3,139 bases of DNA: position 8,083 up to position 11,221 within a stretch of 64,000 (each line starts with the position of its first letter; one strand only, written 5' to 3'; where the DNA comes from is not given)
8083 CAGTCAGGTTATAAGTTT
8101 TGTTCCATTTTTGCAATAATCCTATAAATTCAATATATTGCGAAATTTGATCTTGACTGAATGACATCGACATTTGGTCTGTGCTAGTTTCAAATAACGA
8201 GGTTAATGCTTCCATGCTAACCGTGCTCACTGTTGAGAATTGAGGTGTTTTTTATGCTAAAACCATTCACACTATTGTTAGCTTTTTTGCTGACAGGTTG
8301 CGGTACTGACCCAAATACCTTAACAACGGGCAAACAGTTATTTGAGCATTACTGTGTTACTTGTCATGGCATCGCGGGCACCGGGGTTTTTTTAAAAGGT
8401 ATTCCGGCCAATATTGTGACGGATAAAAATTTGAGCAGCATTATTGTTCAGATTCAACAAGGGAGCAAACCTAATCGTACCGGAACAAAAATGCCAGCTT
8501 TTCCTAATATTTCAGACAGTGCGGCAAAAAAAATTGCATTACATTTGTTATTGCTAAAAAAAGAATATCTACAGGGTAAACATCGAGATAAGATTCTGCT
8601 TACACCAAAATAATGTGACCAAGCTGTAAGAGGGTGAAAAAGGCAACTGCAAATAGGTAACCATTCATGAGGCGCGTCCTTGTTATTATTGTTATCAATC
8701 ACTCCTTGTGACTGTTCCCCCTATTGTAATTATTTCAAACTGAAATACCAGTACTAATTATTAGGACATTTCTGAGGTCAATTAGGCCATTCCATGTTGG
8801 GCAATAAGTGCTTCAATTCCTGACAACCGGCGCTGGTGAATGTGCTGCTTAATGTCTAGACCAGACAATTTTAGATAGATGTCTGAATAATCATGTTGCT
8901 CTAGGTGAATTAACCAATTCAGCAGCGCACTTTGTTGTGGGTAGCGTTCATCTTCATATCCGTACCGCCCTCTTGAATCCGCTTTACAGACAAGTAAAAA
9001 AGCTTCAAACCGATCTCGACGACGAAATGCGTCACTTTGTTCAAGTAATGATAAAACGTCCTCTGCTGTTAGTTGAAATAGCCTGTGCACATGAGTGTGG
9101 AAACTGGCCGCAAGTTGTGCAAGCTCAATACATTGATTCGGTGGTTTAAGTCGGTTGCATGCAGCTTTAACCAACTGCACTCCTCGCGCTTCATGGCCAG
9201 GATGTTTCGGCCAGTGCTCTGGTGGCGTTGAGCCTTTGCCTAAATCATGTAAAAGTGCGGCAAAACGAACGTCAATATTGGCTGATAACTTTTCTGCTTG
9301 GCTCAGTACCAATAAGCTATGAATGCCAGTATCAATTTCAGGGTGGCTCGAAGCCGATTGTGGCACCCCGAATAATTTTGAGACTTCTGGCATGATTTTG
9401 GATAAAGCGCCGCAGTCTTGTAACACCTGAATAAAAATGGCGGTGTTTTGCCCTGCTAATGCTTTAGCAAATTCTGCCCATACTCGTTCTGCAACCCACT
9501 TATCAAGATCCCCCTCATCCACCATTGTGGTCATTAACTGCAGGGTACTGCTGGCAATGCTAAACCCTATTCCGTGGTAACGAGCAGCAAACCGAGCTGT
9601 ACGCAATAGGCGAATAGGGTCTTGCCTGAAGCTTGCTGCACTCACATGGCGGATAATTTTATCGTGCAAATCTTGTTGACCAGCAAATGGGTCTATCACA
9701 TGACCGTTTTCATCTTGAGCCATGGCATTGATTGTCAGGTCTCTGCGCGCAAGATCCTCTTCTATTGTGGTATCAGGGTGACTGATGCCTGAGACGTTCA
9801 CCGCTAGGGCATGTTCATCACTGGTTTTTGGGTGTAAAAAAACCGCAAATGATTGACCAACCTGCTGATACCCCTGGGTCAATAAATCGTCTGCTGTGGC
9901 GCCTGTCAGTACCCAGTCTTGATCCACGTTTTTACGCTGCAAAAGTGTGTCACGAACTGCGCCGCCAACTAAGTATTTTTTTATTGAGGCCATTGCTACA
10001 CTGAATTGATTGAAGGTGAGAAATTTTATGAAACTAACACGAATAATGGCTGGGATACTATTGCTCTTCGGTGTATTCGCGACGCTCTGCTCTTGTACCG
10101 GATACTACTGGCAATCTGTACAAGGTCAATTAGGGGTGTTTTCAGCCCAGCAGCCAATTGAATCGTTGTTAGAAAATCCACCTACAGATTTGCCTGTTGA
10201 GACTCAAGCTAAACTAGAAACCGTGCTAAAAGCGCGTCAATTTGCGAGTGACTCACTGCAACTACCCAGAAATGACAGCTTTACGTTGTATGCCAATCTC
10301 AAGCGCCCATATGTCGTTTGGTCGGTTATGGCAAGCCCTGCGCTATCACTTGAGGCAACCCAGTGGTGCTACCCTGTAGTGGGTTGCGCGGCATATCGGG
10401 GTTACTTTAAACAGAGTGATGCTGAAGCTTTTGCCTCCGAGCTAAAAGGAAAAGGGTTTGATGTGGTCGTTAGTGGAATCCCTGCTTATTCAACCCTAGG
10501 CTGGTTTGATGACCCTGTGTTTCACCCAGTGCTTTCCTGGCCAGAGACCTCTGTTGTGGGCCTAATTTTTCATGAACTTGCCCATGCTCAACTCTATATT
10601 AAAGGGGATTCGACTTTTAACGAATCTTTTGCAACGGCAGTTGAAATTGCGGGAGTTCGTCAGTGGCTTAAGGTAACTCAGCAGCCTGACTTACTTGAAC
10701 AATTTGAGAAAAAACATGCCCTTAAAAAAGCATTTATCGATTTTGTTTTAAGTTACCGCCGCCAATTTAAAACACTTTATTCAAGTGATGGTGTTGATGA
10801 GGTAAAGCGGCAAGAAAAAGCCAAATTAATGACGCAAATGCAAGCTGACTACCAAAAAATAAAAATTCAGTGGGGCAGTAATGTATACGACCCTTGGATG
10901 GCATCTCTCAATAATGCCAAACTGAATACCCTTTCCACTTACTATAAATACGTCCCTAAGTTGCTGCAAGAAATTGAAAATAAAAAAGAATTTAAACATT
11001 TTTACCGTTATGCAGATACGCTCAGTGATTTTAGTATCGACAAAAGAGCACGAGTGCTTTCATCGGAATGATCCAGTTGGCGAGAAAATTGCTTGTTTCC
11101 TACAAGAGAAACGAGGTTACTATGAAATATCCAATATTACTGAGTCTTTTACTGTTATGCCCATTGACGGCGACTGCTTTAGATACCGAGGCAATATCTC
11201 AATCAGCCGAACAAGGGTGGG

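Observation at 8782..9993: CCA-family enzyme lacking the flexible loop: candidate CC-adding enzyme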

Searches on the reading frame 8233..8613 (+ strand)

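Call 60: search_protein_families(library=pfam, proteins=[window:8233-8613:+], max_evalue=0.001)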
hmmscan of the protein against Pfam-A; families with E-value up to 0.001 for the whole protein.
window:8233-8613:+ (126 aa): 2 families
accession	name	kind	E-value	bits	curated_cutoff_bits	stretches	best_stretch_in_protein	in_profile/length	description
PF13442.11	Cytochrome_CBB3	-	1.1e-08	35.7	27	1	29-104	2-67/68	Cytochrome C oxidase, cbb3-type, subunit III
PF00034.26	Cytochrom_C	-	9e-07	30.6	21.3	1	32-106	3-87/90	Cytochrome c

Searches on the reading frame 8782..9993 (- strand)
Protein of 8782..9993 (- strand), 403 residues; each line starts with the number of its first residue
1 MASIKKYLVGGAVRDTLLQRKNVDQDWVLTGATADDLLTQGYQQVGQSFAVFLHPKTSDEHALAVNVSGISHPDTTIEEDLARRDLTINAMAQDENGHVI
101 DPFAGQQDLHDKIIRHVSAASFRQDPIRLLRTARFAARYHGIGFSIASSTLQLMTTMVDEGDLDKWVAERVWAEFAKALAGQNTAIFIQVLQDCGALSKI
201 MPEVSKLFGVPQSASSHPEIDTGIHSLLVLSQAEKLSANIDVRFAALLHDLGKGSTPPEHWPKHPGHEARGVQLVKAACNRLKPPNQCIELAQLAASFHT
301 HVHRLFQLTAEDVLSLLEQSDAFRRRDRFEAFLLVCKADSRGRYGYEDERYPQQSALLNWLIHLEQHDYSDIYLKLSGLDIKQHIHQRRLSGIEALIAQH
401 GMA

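Call 3: search_protein_families(library=ncbifam, proteins=[window:8782-9993:-], max_evalue=0.001)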
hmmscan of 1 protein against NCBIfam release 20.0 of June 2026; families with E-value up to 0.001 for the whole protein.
window:8782-9993:- (403 aa): 13 families
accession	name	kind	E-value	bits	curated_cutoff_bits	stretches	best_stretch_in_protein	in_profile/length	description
NF008137.0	PRK10885.1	equivalog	2.9e-152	507.2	451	1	5-398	2-405/409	multifunctional CCA addition/repair protein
NF009813.0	PRK13298.1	equivalog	1.1e-97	327.6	606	1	4-395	1-405/417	tRNA CCA-pyrophosphorylase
NF009812.0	PRK13297.1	equivalog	1.2e-59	202.2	624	1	2-207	10-222/364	tRNA CCA-pyrophosphorylase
NF009811.0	PRK13296.1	equivalog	5.6e-54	183.3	469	1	5-208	2-212/360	CCA tRNA nucleotidyltransferase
TIGR02692.1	tRNA_CCA_actino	equivalog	1.7e-36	125.9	438.8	1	75-293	113-337/466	CCA tRNA nucleotidyltransferase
NF009814.0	PRK13299.1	equivalog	2.5e-33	115.7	290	1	76-205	104-229/396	CCA tRNA nucleotidyltransferase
TIGR01942.1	pcnB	subfamily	7.2e-23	81.1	305.65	1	76-213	115-250/425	polynucleotide adenylyltransferase PcnB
NF041569.1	A-tRNAntase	equivalog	9.4e-17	60.5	1440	1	77-205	567-696/880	A-adding tRNA nucleotidyltransferase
NF008634.1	PRK11623.1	equivalog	3.7e-14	52.2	702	1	76-208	157-287/469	polynucleotide adenylyltransferase PcnB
TIGR01693.1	UTase_glnD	equivalog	8.1e-08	30.9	519.4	1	110-290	320-508/850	[protein-PII] uridylyltransferase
NF001265.0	PRK00227.1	equivalog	1.6e-07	29.9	799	1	124-306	289-461/693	[protein-PII] uridylyltransferase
NF002895.0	PRK03381.1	equivalog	2.9e-06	25.7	631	1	114-287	319-483/782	[protein-PII] uridylyltransferase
TIGR00277.1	HDIG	domain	0.00023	21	27.6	1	228-277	15-67/84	HDIG domain-containing metalloprotein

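Call 4: search_protein_families(library=pfam, proteins=[window:8782-9993:-], max_evalue=0.01)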
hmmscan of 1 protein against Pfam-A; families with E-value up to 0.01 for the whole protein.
window:8782-9993:- (403 aa): 3 families
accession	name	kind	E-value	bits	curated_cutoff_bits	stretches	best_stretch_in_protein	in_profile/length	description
PF01743.26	PolyA_pol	-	6e-18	65.8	23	1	7-115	2-126/126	Poly A polymerase head domain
PF01966.28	HD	-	1.5e-10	41.8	22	1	223-301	2-88/116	HD domain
PF12627.12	PolyA_pol_RNAbd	-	5e-09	36.2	22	1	143-205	1-61/64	Probable RNA and SrmB- binding site of polymerase A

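Call 15: find_homologous_proteins(query=window:8782-9993:-, max_evalue=1e-20)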
Query window:8782-9993:- (403 aa): 7999 proteins with E <= 1e-20 among 8000 candidates; the best 120 are listed.
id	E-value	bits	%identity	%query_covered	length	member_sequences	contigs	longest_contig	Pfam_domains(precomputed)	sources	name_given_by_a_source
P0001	6.1e-267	903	100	99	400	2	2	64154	PF01743.27,PF12627.13,PF01966.29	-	-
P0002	1.2e-128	447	53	98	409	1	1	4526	PF01743.27,PF12627.13,PF01966.29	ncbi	-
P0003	2.0e-128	447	53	97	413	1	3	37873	PF01743.27,PF12627.13,PF01966.29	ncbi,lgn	-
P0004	4.9e-128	445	57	88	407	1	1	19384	PF01743.27,PF12627.13,PF01966.29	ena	-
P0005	1.0e-127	444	55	98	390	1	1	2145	PF01743.27,PF12627.13,PF01966.29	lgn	-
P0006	1.2e-127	444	51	97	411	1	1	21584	PF01743.27,PF12627.13,PF01966.29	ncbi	-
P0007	1.8e-127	444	54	98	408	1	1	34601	PF01743.27,PF12627.13,PF01966.29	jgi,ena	-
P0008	2.5e-127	443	52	97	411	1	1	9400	PF01743.27,PF12627.13,PF01966.29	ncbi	-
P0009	1.2e-126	441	57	87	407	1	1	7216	PF01743.27,PF12627.13,PF01966.29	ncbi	-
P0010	1.8e-126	440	56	87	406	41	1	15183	PF01743.27,PF12627.13,PF01966.29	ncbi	ncbi:MAG: multifunctional CCA addition/repair protein [Gammaproteobacteria bacterium]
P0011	2.3e-126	440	56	88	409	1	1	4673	PF01743.27,PF12627.13,PF01966.29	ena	-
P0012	2.4e-126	440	56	88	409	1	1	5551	PF01743.27,PF12627.13,PF01966.29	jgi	-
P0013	2.9e-126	440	52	96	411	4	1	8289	PF01743.27,PF12627.13,PF01966.29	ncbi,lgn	-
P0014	3.0e-126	440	56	87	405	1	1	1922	PF01743.27,PF12627.13,PF01966.29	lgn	-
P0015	3.3e-126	439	52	97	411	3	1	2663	PF01743.27,PF12627.13,PF01966.29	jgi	-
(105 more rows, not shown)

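Call 34: find_related_loci(query=window:8782-9993:-, collection=genome_contigs, flank=3000)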
Query window:8782-9993:- (403 aa) in genome_contigs; peptide patterns used: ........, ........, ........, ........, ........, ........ (x = any residue, [..] = any of these).
59 stretches matched a pattern; 45 encode a relative of the query (tblastn E <= 1e-3); 45 distinct loci.
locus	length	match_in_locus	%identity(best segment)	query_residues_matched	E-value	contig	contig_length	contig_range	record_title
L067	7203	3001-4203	51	3-393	7e-137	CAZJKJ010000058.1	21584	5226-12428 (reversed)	MAG TPA_asm: uncultured Cellvibrionaceae bacterium isolate SRP220891_co3_430 genome assembly, contig: NODE_2979_length_2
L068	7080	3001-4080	55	3-353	1e-129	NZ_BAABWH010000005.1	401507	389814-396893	Thalassolituus maritimus strain 5NW40-0001 sequence05, whole genome shotgun sequence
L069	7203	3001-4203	51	4-394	3e-127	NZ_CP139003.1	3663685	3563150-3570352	Bermanella sp. R86531 chromosome, complete genome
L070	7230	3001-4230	50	1-402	2e-127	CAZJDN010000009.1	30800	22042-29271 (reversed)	MAG TPA_asm: uncultured Thiothrix sp. isolate binchicken_co263_214 genome assembly, contig: NODE_801_length_30800_cov_34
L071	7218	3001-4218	48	4-399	6e-127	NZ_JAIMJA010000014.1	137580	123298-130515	Motilimonas cestriensis strain MKS20 NODE_14_length_137580, whole genome shotgun sequence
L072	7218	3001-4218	49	4-399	9e-127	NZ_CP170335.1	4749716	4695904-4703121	Motilimonas cestriensis strain Spo1_1 chromosome, complete genome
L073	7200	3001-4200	49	4-393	3e-126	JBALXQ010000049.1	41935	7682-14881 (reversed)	MAG: Bermanella sp. isolate 9NakV-09 NODE_379_length_41935_cov_8.830707, whole genome shotgun sequence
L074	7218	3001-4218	50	1-396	2e-125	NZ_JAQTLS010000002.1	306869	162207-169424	MAG: Thiothrix sp. isolate STA_22 NODE_57_length_306869_cov_28.206767_Sandtown_A, whole genome shotgun sequence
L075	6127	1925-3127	50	4-394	4e-125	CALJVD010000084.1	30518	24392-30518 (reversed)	MAG TPA_asm: uncultured Oceanospirillaceae bacterium isolate SRR6713633_bin.127_CONCOCT_v1.1_MAG genome assembly, contig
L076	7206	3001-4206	49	3-394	1e-123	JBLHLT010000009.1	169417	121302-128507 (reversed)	MAG: Oceanicoccus sp. isolate 3300054697_90 Ga0535669_0000065, whole genome shotgun sequence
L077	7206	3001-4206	49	4-393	3e-122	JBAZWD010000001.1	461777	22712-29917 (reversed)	MAG: Legionellales bacterium isolate SO_2017_GW1_269 NODE_137_length_461777_cov_1.491253_OW334_2017, whole genome shotgu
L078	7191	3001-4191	49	7-393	5e-122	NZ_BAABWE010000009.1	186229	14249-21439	Oceaniserpentilla sp. 4NH20-0058 sequence09, whole genome shotgun sequence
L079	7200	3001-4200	49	3-395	2e-121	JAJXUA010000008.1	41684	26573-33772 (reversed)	MAG: Proteobacteria bacterium isolate BP4.bin75 NODE_814_length_41684_cov_2.434536, whole genome shotgun sequence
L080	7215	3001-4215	47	2-399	5e-120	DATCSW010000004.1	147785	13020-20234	MAG TPA_asm: Thiobacillus sp. isolate SMAG_U7315 k141_62598, whole genome shotgun sequence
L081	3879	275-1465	48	7-393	9e-122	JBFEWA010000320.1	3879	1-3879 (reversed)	MAG: Bermanella sp. isolate Mix_mud08.2021.06.49 k141_1585363_length_3879_cov_9.0000, whole genome shotgun sequence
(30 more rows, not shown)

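Call 46: search_solved_structures(query=window:8782-9993:-, max_evalue=0.00001, show_alignments=2)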
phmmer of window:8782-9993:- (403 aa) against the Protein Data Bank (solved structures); distinct sequences matched with E-value up to 0.00001: 20.
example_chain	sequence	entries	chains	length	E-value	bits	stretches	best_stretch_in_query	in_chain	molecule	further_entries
1miv_A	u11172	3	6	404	7.5e-18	67.8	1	6-196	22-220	tRNA CCA-adding enzyme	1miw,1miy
1vfg_A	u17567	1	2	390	2.8e-17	66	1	75-180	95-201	poly A polymerase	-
4wbz_A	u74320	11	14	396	2.9e-17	65.9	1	4-180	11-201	Poly A polymerase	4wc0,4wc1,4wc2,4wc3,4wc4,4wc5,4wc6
4wby_A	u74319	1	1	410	3.3e-17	65.7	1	4-180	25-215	Poly A polymerase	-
3h37_A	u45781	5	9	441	1.3e-16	63.7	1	75-202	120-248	TRNA nucleotidyl transferase-related protein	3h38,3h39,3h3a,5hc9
6ibp_A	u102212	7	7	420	1.1e-14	57.4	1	3-151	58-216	CCA-adding enzyme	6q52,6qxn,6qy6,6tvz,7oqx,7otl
7otr_A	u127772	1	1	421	1.1e-14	57.4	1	3-151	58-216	CCA-adding protein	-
3aqm_A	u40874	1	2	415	2e-10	43.4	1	76-150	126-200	Poly(A) polymerase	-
3aqk_A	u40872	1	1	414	2.3e-10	43.2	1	76-147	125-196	Poly(A) polymerase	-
3aql_A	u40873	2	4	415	2.3e-10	43.2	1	76-147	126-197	Poly(A) polymerase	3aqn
8cbm_E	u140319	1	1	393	1.5e-09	40.5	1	8-195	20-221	CCA tRNA nucleotidyltransferase 1, mitochondrial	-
4x4w_A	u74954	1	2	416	1.7e-09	40.3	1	8-195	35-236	CCA tRNA nucleotidyltransferase 1, mitochondrial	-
1ou5_A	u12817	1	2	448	2e-09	40.1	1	8-195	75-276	tRNA CCA-adding enzyme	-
3wfp_A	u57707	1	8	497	4e-09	39.1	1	76-253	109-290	Poly A polymerase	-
9ns4_A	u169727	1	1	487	4.3e-09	39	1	75-213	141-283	tRNA nucleotidyltransferase cca2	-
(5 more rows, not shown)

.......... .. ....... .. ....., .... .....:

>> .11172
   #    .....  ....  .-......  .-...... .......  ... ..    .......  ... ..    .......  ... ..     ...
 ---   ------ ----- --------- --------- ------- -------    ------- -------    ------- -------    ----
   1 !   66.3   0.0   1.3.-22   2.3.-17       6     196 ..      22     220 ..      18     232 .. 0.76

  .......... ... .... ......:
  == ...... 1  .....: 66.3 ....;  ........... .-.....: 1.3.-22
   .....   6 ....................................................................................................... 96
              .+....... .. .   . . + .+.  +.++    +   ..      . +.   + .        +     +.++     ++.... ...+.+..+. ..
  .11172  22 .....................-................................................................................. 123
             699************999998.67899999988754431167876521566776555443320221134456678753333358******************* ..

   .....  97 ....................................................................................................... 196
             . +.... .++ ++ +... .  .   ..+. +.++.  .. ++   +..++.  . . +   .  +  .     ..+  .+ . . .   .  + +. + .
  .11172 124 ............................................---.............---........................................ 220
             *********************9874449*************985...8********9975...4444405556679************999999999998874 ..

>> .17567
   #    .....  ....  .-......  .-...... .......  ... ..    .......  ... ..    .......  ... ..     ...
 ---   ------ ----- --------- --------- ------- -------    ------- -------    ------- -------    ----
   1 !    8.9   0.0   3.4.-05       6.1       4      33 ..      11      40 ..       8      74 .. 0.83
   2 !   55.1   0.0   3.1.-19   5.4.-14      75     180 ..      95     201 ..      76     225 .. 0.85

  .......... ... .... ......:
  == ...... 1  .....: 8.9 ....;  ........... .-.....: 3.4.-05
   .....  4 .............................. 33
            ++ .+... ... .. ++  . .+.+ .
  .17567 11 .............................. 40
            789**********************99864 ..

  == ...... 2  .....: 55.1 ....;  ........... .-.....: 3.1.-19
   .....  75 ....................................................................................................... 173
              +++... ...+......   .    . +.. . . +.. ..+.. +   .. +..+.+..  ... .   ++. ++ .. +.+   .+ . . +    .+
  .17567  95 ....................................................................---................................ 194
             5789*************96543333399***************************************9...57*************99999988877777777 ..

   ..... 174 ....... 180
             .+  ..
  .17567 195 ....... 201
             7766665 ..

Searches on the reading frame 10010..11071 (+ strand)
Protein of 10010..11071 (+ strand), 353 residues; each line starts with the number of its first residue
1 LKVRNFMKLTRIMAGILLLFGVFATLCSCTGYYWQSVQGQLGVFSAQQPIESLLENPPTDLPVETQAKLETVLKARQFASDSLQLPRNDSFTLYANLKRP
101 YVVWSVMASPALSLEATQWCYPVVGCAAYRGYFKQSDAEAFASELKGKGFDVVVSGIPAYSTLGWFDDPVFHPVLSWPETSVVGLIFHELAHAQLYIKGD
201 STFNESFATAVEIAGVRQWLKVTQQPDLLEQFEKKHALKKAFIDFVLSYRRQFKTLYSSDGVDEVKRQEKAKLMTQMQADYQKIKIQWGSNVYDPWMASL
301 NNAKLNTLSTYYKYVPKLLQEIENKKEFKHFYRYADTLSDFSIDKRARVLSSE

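Call 60: search_protein_families(library=pfam, proteins=[window:10010-11071:+], max_evalue=0.001)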
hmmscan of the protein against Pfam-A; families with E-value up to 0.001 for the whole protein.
window:10010-11071:+ (353 aa): 1 family
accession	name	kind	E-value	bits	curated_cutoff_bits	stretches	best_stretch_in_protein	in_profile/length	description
PF10023.15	Aminopep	-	1.9e-109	366.4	25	1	31-350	1-322/322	Putative aminopeptidase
